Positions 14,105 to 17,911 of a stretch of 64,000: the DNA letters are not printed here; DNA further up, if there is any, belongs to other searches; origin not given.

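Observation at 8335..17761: Three-gene TAM/BAM-like translocation cluster with reversed order and an oversized Omp85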

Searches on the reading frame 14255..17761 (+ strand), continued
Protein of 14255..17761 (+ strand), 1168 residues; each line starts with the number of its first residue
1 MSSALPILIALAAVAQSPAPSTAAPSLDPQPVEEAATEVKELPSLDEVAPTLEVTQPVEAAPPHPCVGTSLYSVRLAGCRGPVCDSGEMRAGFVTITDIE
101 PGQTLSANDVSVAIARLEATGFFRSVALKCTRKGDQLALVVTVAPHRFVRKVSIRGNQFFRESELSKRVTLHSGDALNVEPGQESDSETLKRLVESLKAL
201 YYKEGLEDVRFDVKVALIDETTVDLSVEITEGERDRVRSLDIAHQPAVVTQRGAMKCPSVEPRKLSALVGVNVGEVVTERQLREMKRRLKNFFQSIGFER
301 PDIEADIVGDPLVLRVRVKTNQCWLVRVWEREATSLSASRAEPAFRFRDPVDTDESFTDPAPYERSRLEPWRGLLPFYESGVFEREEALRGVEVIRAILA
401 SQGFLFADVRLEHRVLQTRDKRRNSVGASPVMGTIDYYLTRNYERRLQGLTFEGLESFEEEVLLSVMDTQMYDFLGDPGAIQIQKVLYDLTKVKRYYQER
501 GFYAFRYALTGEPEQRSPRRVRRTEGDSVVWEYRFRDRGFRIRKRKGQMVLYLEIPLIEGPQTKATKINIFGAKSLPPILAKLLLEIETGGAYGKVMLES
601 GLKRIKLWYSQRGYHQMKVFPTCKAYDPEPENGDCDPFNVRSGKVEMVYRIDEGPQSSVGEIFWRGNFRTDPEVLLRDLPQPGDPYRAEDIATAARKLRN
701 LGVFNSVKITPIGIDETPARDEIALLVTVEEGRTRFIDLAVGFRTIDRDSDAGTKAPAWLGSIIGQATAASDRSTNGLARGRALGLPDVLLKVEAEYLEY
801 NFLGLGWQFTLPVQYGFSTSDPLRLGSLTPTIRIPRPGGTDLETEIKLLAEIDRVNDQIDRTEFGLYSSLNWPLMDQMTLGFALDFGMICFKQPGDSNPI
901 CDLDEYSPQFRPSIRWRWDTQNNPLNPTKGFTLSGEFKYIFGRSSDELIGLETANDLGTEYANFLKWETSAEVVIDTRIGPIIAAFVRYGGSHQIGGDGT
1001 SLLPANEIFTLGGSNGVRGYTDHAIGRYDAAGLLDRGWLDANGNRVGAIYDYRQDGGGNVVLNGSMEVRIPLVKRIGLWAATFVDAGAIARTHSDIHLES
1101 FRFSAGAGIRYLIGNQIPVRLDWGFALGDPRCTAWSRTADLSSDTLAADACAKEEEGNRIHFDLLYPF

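Call 54: predict_structure(alignment_id=A1)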
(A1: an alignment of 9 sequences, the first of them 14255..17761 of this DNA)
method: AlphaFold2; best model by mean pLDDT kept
length: 1168 residues; sequences in the alignment: 9
mean_pLDDT: 56.9   pTM: 0.35
mean pLDDT of the five models: 56.9, 55.8, 54.2, 53.0, 44.9
residues with pLDDT >= 90: 0; 70-90: 379; 50-70: 332; < 50: 457
segments of 3 or more residues with pLDDT < 50: 1-63, 81-83, 85-92, 249-256, 323-392, 394-447, 471-480, 731-806, 855-859, 876-881, 907-969, 992-1017, 1019-1027, 1030-1033, 1047-1060, 1090-1099, 1115-1118, 1142-1146, 1163-1168
pLDDT, mean of each block of 10 residues (from residue 1): 28 27 26 26 27 31 62 66 47 58 74 67 69 74 73 74 67 73 75 77 65 78 79 63 66 50 74 66 75 61 72 76 41 30 25 24 30 38 42 47 36 32 29 33 46 82 75 39 76 87 84 75 77 85 64 82 85 78 80 85 84 80 77 78 85 81 64 69 77 69 64 69 74 38 39 38 34 27 34 40 47 50 57 56 61 51 62 51 55 53 51 33 40 40 35 31 45 54 60 44 35 39 45 54 49 39 67 67 65 42 70 54 66 61 49 61 41
secondary structure, 60 per line:
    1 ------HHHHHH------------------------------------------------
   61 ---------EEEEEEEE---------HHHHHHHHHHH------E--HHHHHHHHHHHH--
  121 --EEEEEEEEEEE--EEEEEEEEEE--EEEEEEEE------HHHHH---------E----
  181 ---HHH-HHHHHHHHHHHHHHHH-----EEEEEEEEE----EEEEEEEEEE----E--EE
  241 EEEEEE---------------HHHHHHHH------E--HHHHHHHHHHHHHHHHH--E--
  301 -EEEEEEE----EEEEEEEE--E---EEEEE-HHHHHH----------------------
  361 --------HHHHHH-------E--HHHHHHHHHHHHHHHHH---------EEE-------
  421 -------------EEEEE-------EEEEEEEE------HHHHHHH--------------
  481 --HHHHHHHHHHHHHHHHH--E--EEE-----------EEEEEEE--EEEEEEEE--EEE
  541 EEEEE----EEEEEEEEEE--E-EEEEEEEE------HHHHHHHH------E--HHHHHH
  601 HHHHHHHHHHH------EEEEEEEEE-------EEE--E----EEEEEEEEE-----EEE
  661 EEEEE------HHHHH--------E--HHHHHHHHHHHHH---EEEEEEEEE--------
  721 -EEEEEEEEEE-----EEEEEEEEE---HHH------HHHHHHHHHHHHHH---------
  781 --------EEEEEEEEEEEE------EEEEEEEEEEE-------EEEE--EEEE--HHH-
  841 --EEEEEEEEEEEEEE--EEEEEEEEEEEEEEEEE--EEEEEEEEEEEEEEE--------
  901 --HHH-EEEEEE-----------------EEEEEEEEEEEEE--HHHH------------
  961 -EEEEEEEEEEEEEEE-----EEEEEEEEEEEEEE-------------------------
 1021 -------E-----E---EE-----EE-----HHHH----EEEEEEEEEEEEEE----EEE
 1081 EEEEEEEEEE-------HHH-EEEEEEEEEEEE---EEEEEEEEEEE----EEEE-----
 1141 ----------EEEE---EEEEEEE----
elements in order (helices of 4 or more, strands of 3 or more residues): H7-12 E70-77 H87-97 H107-118 E123-133 E136-145 E148-155 H162-166 H188-203 E209-217 E222-231 E239-246 H262-269 H279-295 E302-308 E313-320 E327-331 H333-338 H369-374 H385-401 E411-413 E434-438 E446-453 H460-466 H483-499 E505-507 E519-525 E528-535 E538-545 E550-559 E564-571 H578-585 H595-611 E618-626 E634-636 E644-652 E658-665 H672-676 H688-700 E704-712 E722-731 E737-745 H758-771 E789-800 E807-817 E825-828 E831-834 E843-856 E859-875 E878-892 E907-912 E930-942 H945-948 E962-976 E982-995 H1052-1055 E1060-1073 E1078-1090 E1102-1113 E1117-1127 E1132-1135 E1151-1154 E1158-1164

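Call 57: find_homologous_proteins(query=A3, max_evalue=1e-30)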
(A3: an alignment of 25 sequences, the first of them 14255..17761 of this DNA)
Query A3 (25 sequences) (1168 aa, profile of the alignment): 32 proteins with E <= 1e-30 among 8000 candidates.
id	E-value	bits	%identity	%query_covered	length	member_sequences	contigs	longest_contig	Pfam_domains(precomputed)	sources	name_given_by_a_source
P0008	0.0e+0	1215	100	100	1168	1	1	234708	PF07244.21,PF01103.30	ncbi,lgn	ncbi:MAG: POTRA domain-containing protein [Myxococcota bacterium]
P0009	0.0e+0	1203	89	100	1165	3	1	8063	PF07244.21,PF01103.30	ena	-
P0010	0.0e+0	1192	88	100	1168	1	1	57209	PF07244.21,PF01103.30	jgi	jgi:outer membrane protein assembly factor BamA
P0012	0.0e+0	1158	79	100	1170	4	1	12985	PF07244.21,PF01103.30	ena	-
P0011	0.0e+0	1150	81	100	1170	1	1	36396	PF07244.21,PF01103.30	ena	-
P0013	0.0e+0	1148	68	99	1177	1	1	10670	PF08479.17,PF07244.21,PF01103.30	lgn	-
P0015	0.0e+0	1119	48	95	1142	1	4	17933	PF08479.17,PF07244.21,PF01103.30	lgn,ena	-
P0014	0.0e+0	1090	47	100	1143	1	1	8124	PF08479.17,PF07244.21,PF01103.30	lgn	-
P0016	0.0e+0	1014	41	95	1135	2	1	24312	PF07244.21,PF01103.30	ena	-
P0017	7.1e-285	966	39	94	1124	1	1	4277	PF07244.21,PF01103.30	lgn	-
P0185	1.0e-106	376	22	59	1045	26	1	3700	PF08479.17,PF07244.21,PF01103.30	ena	-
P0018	8.5e-102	360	25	18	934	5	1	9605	PF07244.21,PF01103.30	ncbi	-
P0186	1.6e-91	326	20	55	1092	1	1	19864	PF08479.17,PF07244.21,PF01103.30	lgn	-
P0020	1.1e-84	303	22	63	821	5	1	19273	PF08479.17,PF08478.16,PF07244.21,PF01103.30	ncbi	-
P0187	9.9e-83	296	21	36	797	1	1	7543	PF08479.17,PF25282.1,PF07244.21,PF01103.30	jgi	jgi:outer membrane protein insertion porin family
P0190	3.5e-76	275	20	63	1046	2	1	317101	PF08479.17,PF07244.21,PF01103.30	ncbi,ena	-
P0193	3.6e-73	265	24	16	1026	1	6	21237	PF08479.17,PF07244.21,PF01103.30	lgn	-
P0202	9.0e-46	174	23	54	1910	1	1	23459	PF07244.21,PF04357.20,PF01103.30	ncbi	-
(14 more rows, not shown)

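Call 58: find_encoding_contigs(protein=P0190, flank=10000, max_places=2)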
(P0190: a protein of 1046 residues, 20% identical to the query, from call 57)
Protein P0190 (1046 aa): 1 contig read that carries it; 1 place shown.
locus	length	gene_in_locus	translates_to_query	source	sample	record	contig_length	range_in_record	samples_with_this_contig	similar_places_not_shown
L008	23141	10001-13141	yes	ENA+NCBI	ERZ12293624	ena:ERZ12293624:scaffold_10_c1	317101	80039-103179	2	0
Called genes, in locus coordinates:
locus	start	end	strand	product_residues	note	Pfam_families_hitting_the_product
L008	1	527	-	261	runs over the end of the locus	PF00535:Glycos_transf_2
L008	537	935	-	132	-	PF01491:Frataxin_Cyay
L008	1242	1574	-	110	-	PF07045:DUF1330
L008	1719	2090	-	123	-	-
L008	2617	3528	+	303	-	-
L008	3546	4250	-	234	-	PF01625:PMSR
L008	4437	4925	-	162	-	PF00436:SSB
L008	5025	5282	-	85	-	-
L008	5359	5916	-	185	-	PF04238:DUF420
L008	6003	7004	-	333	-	PF01040:UbiA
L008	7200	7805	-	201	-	PF13238:AAA_18 (weak), PF01202:SKI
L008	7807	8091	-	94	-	-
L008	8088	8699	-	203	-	PF07638:Sigma70_ECF (faint), PF04542:Sigma70_r2, PF08281:Sigma70_r4_2, PF04545:Sigma70_r4 (weak)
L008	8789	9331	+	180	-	-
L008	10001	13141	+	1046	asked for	PF08479:POTRA_2 (faint), PF07244:POTRA, PF01103:Omp85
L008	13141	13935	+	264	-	-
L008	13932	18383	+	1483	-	PF05359:DUF748, PF04357:TamB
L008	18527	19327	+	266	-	PF04972:BON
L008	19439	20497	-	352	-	PF01061:ABC2_membrane, PF12698:ABC2_membrane_3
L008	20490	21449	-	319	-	PF00005:ABC_tran, PF13304:AAA_21, PF13558:SbcC_Walker_B (faint), PF13732:DrrA1-3_C (weak)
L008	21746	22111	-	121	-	PF04237:YjbR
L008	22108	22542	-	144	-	PF00903:Glyoxalase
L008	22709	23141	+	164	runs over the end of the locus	-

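Call 59: list_cluster_members(proteins=[P0084, P0087, P0088, P0092, P0093, P0095, P0097, P0100, P0103, P0104])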
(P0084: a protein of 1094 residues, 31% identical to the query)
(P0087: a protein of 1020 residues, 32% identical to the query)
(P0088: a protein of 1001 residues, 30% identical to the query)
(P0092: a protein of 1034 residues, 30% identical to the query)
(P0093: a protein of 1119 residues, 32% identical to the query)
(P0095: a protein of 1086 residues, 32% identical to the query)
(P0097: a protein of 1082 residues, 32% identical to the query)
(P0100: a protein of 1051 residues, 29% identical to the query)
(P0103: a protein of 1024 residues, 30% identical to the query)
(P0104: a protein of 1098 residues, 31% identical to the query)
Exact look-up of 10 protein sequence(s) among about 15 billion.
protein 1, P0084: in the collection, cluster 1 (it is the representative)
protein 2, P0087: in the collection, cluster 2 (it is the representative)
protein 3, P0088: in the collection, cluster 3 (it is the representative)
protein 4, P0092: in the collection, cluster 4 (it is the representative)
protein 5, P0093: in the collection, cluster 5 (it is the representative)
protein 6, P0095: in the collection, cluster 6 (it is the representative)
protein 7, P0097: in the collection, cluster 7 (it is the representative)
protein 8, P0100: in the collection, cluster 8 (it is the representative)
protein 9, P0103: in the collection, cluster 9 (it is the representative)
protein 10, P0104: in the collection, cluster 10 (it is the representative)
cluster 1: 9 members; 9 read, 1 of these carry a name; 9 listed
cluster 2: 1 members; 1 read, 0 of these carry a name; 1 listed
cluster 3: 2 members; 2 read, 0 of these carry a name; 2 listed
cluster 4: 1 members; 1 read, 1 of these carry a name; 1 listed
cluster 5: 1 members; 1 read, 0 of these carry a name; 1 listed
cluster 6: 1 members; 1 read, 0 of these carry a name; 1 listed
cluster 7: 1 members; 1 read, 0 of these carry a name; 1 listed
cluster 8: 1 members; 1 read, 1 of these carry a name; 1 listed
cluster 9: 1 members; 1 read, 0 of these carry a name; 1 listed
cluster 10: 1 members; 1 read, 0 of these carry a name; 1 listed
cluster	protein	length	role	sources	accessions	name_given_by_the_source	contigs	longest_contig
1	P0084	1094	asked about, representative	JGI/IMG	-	-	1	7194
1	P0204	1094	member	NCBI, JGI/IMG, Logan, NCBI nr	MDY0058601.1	MAG: BamA/TamA family outer membrane protein [Myxococcota bacterium] | outer membrane protein insertion porin family | BamA/TamA family outer membrane protein [Myxococcota bacterium]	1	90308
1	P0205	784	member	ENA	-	-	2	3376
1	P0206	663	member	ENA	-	-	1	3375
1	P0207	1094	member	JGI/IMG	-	-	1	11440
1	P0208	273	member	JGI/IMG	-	-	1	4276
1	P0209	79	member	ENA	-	-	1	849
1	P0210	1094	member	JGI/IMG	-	-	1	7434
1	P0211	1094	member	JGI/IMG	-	-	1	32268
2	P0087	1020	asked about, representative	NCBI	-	-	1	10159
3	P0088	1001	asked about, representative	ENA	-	-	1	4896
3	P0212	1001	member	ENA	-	-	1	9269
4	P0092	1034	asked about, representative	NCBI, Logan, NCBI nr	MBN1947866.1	MAG: BamA/TamA family outer membrane protein [Bradymonadales bacterium] | BamA/TamA family outer membrane protein [Bradymonadales bacterium]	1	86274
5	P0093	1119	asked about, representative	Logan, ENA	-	-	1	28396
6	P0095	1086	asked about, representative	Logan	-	-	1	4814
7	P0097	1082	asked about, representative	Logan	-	-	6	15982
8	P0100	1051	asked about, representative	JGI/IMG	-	outer membrane protein insertion porin family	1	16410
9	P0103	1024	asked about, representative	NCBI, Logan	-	-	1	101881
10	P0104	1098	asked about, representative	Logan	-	-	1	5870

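Call 65: find_encoding_contigs(protein=P0186, flank=10000, max_places=1)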
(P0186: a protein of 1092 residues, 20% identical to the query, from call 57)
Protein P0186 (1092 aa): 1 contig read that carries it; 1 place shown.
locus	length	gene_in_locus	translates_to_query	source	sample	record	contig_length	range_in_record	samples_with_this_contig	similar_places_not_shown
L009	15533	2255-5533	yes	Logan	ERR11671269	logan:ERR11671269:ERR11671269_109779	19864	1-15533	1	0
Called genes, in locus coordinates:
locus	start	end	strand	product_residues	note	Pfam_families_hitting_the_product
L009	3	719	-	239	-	?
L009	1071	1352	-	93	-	-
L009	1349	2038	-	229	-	PF04542:Sigma70_r2, PF08281:Sigma70_r4_2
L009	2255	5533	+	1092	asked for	PF08479:POTRA_2 (faint), PF07244:POTRA, PF01103:Omp85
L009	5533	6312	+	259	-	-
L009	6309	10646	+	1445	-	PF05170:AsmA (weak), PF05359:DUF748, PF13116:YhdP (faint), PF27051:TamB_N (faint), PF04357:TamB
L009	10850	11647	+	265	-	PF04972:BON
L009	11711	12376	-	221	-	PF07385:Lyx_isomer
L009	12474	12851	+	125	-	-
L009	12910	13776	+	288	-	PF01040:UbiA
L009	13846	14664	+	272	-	PF00800:PDT, PF01842:ACT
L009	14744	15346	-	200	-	PF13505:OMP_b-brl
